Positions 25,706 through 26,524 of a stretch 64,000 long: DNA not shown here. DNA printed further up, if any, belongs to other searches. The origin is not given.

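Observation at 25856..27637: Tandem triplicated paralog cassette with identical 30-aa N-termini and duplicated RBS contexts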

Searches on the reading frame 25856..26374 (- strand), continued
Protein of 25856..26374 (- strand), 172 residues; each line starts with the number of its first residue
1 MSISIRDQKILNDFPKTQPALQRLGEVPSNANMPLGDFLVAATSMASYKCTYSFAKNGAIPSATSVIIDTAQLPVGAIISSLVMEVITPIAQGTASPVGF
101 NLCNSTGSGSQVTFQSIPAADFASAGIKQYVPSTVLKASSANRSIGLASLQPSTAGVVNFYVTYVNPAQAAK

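Call 62: predict_structure(alignment_id=A9)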
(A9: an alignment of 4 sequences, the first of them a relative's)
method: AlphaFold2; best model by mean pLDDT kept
length: 221 residues; sequences in the alignment: 4
mean_pLDDT: 48.5   pTM: 0.36
mean pLDDT of the five models: 48.5, 48.0, 44.6, 43.3, 37.2
residues with pLDDT >= 90: 0; 70-90: 35; 50-70: 35; < 50: 151
segments of 3 or more residues with pLDDT < 50: 1-58, 60-99, 170-221
pLDDT, mean of each block of 10 residues (from residue 1): 39 41 36 40 37 47 40 37 38 35 61 69 66 68 79 76 64 33 46 43 40 36 29
secondary structure, 60 per line:
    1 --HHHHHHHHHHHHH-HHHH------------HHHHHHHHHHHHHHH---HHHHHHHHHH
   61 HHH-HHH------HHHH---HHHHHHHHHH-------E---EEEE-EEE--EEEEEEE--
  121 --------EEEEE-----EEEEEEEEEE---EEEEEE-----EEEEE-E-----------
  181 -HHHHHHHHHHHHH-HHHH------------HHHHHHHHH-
elements in order: H3-15 H17-20 H33-47 H51-63 H74-77 H81-90 E102-105 E107-109 E112-118 E129-133 E139-148 E152-157 E163-167 H182-194 H196-199 H212-220

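Call 71: find_homologous_proteins(query=A5, max_evalue=0.001)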
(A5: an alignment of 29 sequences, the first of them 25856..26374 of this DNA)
Query A5 (29 sequences) (172 aa, profile of the alignment): 369 proteins with E <= 0.001 among 7226 candidates; the best 120 are listed.
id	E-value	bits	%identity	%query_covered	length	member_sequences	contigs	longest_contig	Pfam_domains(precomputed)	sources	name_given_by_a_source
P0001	6.7e-47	178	100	100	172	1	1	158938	-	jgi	jgi:hypothetical protein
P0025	1.3e-44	170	29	93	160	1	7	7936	-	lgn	-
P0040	2.1e-41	160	30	97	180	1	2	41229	-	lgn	-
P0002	2.4e-41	159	53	100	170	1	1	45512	-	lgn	-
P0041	1.2e-35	141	27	94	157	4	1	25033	-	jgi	jgi:hypothetical protein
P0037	2.1e-35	140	25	80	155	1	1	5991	-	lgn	-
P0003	3.2e-35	140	41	100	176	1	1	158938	-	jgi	jgi:hypothetical protein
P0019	1.1e-33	135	26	56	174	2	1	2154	-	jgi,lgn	jgi:hypothetical protein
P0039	1.5e-31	128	30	44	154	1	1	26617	-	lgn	-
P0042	9.7e-29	119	26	67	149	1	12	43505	-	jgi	jgi:hypothetical protein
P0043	1.1e-28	118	30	67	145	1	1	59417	-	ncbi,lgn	-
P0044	1.7e-28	118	29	67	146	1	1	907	-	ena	-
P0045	2.0e-28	117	28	95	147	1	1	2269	-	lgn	-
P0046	2.6e-28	117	23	67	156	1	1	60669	-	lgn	-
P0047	7.5e-28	116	27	67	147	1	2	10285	-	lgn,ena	-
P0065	1.9e-25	108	32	66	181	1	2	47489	-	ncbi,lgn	-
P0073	9.2e-25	106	31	78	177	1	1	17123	-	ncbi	-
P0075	1.7e-24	105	27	69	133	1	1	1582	PF21190.4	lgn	-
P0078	1.9e-24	105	32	81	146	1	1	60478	-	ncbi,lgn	-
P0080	1.9e-24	105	30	67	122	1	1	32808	-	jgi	jgi:lysozyme family protein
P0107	1.4e-22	98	-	-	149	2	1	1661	-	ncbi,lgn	-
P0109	1.6e-22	98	30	67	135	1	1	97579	-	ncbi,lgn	-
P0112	1.7e-22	98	29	40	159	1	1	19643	-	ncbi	-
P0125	4.1e-22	97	28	67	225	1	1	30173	PF09956.16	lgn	-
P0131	1.3e-21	95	37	16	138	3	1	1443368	-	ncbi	ncbi:hypothetical protein U2F10_02995 [Leptothoe sp. EHU-05/26/07-4]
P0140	3.6e-21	94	26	69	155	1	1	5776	-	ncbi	-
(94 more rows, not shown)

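Call 72: search_protein_families(library=pfam, proteins=[P0075, P0125, P0043, P0065, P0073, P0078, P0109, P0131, P0080, P0040], max_evalue=1)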
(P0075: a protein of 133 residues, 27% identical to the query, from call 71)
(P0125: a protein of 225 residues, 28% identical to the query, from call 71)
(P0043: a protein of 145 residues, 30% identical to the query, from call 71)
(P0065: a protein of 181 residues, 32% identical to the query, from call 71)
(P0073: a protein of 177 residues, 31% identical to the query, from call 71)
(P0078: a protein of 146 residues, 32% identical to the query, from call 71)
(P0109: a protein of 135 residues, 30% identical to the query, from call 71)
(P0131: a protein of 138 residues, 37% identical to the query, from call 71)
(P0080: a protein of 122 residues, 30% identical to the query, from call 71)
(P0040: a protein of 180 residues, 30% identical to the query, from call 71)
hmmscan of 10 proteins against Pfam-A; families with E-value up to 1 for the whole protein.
P0075 (133 aa): 2 families
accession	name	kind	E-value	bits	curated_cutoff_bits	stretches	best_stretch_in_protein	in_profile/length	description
PF21190.3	Bbp16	-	1.3e-05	25.9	27.1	1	52-128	35-115/115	Bbp16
PF16640.11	Big_3_5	-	0.95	10.5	35.5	0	63-130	12-69/88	Bacterial Ig-like domain (group 3)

P0125 (225 aa): 1 family
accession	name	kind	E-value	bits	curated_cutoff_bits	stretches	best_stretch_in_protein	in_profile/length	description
PF09956.15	Phage_cement_2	-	1.8e-05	25.5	24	1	4-93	6-95/103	Phage cement protein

P0043 (145 aa): 0 families

P0065 (181 aa): 1 family
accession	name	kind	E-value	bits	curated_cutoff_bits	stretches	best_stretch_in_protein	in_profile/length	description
PF16640.11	Big_3_5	-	0.36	11.9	35.5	1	105-177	7-69/88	Bacterial Ig-like domain (group 3)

P0073 (177 aa): 0 families

P0078 (146 aa): 0 families

P0109 (135 aa): 0 families

P0131 (138 aa): 0 families

P0080 (122 aa): 0 families

P0040 (180 aa): 0 families

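Call 74: find_encoding_contigs(protein=P0040, flank=7000, max_places=2)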
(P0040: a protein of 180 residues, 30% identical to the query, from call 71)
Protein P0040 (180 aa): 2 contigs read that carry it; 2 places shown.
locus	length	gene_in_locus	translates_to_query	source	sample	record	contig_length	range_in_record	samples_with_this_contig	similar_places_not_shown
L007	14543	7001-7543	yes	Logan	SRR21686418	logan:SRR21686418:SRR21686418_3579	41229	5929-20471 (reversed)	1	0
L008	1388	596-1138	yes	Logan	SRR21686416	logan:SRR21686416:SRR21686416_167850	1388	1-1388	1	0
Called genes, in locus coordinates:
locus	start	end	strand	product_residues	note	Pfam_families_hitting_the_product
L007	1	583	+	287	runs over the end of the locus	-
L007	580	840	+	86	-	-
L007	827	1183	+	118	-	-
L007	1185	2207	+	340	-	-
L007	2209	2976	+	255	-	-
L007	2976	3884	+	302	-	-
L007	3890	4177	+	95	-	-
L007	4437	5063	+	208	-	-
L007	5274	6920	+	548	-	PF02867:Ribonuc_red_lgC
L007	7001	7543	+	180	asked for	-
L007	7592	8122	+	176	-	-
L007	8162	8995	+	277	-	-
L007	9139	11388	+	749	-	PF17338:GP88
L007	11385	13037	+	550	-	-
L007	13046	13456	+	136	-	-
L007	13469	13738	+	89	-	-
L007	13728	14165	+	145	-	-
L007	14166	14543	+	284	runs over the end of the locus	-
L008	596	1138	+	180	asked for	-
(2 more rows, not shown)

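Call 75: find_encoding_contigs(protein=P0041, flank=7000, max_places=2)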
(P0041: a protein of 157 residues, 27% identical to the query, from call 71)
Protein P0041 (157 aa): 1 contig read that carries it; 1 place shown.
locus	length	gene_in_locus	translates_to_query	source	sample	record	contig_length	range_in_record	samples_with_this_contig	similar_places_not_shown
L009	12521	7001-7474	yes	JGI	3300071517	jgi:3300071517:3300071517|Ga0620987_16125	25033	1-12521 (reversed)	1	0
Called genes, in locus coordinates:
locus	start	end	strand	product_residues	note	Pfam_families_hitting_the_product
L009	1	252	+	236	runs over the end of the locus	-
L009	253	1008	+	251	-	-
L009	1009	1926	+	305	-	-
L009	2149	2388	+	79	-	-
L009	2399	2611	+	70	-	-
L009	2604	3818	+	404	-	-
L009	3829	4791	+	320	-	PF00268:Ribonuc_red_sm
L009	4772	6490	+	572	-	PF00317:Ribonuc_red_lgN, PF02867:Ribonuc_red_lgC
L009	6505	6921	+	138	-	PF00383:dCMP_cyt_deam_1, PF14437:MafB19-deam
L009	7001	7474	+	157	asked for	-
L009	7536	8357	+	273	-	-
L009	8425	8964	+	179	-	-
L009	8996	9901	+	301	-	-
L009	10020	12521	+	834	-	?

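Call 76: find_encoding_contigs(protein=P0039, flank=7000, max_places=2)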
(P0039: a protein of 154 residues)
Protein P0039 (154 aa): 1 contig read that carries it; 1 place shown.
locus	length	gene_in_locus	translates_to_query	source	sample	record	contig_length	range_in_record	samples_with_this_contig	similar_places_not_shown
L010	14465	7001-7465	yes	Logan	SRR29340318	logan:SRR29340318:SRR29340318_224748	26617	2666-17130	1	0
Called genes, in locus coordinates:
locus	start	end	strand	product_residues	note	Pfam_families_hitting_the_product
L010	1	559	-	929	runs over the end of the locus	PF02811:PHP, PF07733:DNA_pol3_alpha, PF17657:DNA_pol3_finger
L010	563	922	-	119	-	-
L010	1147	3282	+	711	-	-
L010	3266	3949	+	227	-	-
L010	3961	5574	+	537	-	PF00118:Cpn60_TCP1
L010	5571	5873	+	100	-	-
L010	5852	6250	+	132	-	-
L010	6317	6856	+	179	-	-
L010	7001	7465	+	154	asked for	-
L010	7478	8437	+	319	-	-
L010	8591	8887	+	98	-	-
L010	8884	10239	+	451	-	PF03796:DnaB_C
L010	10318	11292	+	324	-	PF00268:Ribonuc_red_sm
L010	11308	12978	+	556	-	PF00317:Ribonuc_red_lgN, PF02867:Ribonuc_red_lgC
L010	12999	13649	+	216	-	-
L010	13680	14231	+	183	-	PF03013:Pyr_excise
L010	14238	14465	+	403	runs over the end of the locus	PF13155:Toprim_2 (weak), PF13662:Toprim_4 (weak)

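Call 77: search_protein_families(library=phrogs, proteins=[L007:7592-8122:+, L007:8162-8995:+, L007:9139-11388:+, L007:11385-13037:+, L009:7536-8357:+, L009:8425-8964:+, L009:8996-9901:+, L009:10020-12521:+, L010:7478-8437:+, L010:6317-6856:+], max_evalue=0.001)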
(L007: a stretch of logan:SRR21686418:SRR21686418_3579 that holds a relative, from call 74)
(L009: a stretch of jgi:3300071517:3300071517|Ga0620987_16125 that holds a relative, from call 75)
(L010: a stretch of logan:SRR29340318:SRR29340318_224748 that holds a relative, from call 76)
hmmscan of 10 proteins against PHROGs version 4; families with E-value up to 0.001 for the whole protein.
L007:7592-8122:+ (176 aa): 0 families

L007:8162-8995:+ (277 aa): 0 families

L007:9139-11388:+ (749 aa): 1 family
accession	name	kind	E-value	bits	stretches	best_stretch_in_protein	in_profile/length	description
phrog_1617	-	unknown function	2.3e-65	221.4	1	473-719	33-270/273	-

L007:11385-13037:+ (550 aa): 0 families

L009:7536-8357:+ (273 aa): 5 families
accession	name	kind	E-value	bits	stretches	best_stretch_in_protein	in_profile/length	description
phrog_1035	-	DNA, RNA and nucleotide metabolism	1.3e-20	75.4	1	90-269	61-211/271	endonuclease VII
phrog_5558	-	moron, auxiliary metabolic gene and host takeover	6.3e-09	37.2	1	40-144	4-117/130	Lar-like restriction alleviation protein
phrog_28061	-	unknown function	5.8e-08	34.1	1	228-271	11-56/62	-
phrog_2340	-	DNA, RNA and nucleotide metabolism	5.9e-08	34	1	91-185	7-113/171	endonuclease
phrog_30859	-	unknown function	0.00027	22.7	0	44-83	2-41/117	-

L009:8425-8964:+ (179 aa): 0 families

L009:8996-9901:+ (301 aa): 0 families

L009:10020-12521:+ (834 aa): 0 families

L010:7478-8437:+ (319 aa): 0 families

L010:6317-6856:+ (179 aa): 0 families

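Call 78: list_cluster_members(proteins=[P0043, P0065, P0073, P0078, P0109, P0112, P0131, P0140, P0107, P0125])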
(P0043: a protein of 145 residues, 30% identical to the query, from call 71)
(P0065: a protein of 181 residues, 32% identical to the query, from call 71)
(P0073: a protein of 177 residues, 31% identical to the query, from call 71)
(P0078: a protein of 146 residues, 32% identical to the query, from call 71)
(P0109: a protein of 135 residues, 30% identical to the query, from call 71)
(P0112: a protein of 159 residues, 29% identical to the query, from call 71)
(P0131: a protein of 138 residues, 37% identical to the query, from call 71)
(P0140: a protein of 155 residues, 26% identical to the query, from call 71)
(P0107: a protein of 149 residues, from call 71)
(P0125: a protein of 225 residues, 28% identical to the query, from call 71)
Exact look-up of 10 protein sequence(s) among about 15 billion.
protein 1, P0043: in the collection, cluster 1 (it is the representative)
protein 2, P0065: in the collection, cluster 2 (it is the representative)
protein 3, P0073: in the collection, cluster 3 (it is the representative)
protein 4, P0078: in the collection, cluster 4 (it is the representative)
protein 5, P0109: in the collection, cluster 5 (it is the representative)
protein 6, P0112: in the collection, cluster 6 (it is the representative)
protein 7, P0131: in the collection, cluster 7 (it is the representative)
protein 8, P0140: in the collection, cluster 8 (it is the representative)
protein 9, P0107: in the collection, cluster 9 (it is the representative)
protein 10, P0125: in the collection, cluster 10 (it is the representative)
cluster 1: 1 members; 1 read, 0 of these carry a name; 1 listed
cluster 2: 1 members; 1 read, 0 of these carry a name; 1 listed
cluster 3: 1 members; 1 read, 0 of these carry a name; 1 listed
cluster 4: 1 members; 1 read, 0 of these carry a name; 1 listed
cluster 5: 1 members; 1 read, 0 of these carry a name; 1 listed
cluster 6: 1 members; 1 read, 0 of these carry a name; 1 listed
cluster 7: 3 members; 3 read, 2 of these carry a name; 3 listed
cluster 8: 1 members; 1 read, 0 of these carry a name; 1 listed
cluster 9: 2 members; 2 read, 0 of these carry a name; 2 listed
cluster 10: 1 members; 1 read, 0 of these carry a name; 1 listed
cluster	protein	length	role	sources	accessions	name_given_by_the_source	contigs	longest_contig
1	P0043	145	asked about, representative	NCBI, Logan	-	-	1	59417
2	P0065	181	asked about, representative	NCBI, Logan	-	-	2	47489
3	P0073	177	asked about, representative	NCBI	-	-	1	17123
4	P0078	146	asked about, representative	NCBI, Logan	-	-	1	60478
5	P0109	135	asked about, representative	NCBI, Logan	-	-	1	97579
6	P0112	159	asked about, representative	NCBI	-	-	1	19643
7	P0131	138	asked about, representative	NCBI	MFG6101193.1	hypothetical protein U2F10_02995 [Leptothoe sp. EHU-05/26/07-4]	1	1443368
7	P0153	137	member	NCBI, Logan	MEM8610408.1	MAG: hypothetical protein AAGF93_00205 [Cyanobacteria bacterium P01_H01_bin.105]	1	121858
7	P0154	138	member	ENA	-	-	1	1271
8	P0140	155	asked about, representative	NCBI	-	-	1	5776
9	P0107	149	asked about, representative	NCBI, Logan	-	-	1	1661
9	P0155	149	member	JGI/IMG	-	-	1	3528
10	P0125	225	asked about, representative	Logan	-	-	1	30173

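Call 79: search_dna_similar(query=P0025, collection=phages, mode=protein, max_evalue=0.01, max_rows=15)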
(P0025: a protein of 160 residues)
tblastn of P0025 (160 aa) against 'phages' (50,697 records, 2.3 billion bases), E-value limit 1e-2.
No match.

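Call 80: search_dna_similar(query=P0043, collection=phages, mode=protein, max_evalue=0.01, max_rows=15)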
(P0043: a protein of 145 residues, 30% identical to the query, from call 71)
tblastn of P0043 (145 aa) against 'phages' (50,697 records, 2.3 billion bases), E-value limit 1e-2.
Records with a match: 2; places in all: 2; records where one place covers at least 80% of the query: 2.
Best place of each record, by identity: <60% 2.
By first word of the organism name: Cylindrospermopsis 2.
By host as written in the record: Cylindrospermopsis raciborskii KLL07 1; - 1.
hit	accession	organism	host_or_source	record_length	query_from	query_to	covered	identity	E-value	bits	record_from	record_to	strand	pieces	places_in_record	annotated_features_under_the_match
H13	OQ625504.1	Cylindrospermopsis phage Cr-LKS4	Cylindrospermopsis raciborskii KLL07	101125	16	141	87%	33.8%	7e-3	41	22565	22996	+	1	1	hypothetical protein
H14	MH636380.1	Cylindrospermopsis raciborskii virus RM-2018a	Reeuwijkse Plassen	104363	16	141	87%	33.8%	7e-3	41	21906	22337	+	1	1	hypothetical protein (x2)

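Call 81: find_encoding_contigs(protein=P0034, flank=10000, max_places=4)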
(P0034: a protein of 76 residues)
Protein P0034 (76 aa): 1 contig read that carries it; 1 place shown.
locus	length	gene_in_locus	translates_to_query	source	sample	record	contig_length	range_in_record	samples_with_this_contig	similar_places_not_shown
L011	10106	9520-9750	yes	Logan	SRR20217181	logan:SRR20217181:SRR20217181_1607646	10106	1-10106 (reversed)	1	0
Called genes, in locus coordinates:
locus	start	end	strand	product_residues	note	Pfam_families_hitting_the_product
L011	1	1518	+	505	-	?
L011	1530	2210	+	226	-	-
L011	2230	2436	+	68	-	-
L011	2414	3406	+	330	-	PF00268:Ribonuc_red_sm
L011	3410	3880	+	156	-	-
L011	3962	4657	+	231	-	PF13479:AAA_24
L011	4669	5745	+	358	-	PF13155:Toprim_2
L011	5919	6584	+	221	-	-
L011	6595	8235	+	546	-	-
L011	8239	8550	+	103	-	-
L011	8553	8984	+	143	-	-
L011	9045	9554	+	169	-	-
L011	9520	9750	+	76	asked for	-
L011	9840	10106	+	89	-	?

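Call 85: fold_search(model_id=the predicted structure, library=pdb)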
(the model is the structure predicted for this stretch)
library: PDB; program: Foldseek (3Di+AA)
matches with E <= 10: 1525; with E <= 0.001: 14
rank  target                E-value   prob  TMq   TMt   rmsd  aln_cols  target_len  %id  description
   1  7dou_4                1.8e-05  1.00  0.43  0.56   5.6       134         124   16  Trimeric cement protein structure of Helicobacter pylori bacteriophage KHP40 (released 2021-10-27)
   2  7eel_H                1.3e-04  1.00  0.48  0.57   9.9       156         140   16  Cyanophage Pam1 capsid asymmetric unit (released 2021-10-20)
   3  2wq4_C                4.9e-04  1.00  0.36  0.44   7.1       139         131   14  N-terminal domain of BC2L-C Lectin from Burkholderia cenocepacia (released 2010-01-12)
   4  5bkn_L                5.2e-04  1.00  0.35  0.38  12.3       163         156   12  Crystallographic structure of a cubic crystal form of STMV (84.5 degree rotation) grown from chloride (released 2021-12-15)
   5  7dn2_1                5.5e-04  1.00  0.44  0.57   5.3       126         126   13  Acidic stable capsid structure of Helicobacter pylori bacteriophage KHP30 (released 2021-10-27)
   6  6zzw_B                5.8e-04  1.00  0.36  0.43   7.2       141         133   13  Structure of the N terminal domain of Bc2L-C lectin (1-131) in complex with Globo H (H-type 3) and CAS No 912569-62-1 (released 2021-04-07)
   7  7m54_E                6.1e-04  1.00  0.35  0.38  11.9       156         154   13  Crystallographic structure of a cubic crystal form of STMV grown from bromide (released 2021-12-15)
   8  6tig_AAA              6.4e-04  1.00  0.36  0.43   7.0       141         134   16  Structure of the N terminal domain of Bc2L-C lectin (1-131) in complex with Globo H (H-type 3) antigen (released 2020-01-22)
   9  4nia_A                6.8e-04  1.00  0.34  0.39  11.0       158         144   11  Satellite Tobacco Mosaic Virus Refined at room temperature to 1.8 A Resolution using NCS Restraints (released 2014-09-10)
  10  8iqe_B                6.8e-04  0.97  0.28  0.13  11.6       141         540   16  Crystal structure of tetrameric K2-2 TSP (released 2024-02-21)
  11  2wq4_B                7.2e-04  1.00  0.36  0.44   7.1       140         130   14  N-terminal domain of BC2L-C Lectin from Burkholderia cenocepacia (released 2010-01-12)
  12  7m3r_L                8.0e-04  1.00  0.35  0.37  10.9       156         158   12  Crystallographic Structure of the Rhombohedral Crystal Form of STMV Grown from Bromide (released 2021-12-15)
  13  5bkn_O                8.4e-04  1.00  0.37  0.41  10.7       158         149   13  Crystallographic structure of a cubic crystal form of STMV (84.5 degree rotation) grown from chloride (released 2021-12-15)
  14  7m3r_J                9.4e-04  1.00  0.35  0.39  11.8       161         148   12  Crystallographic Structure of the Rhombohedral Crystal Form of STMV Grown from Bromide (released 2021-12-15)
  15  6tid_AAA              1.0e-03  1.00  0.37  0.45   6.8       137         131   15  Structure of the N terminal domain of Bc2L-C lectin (1-131) in complex with H-type 1 antigen (released 2020-01-22)
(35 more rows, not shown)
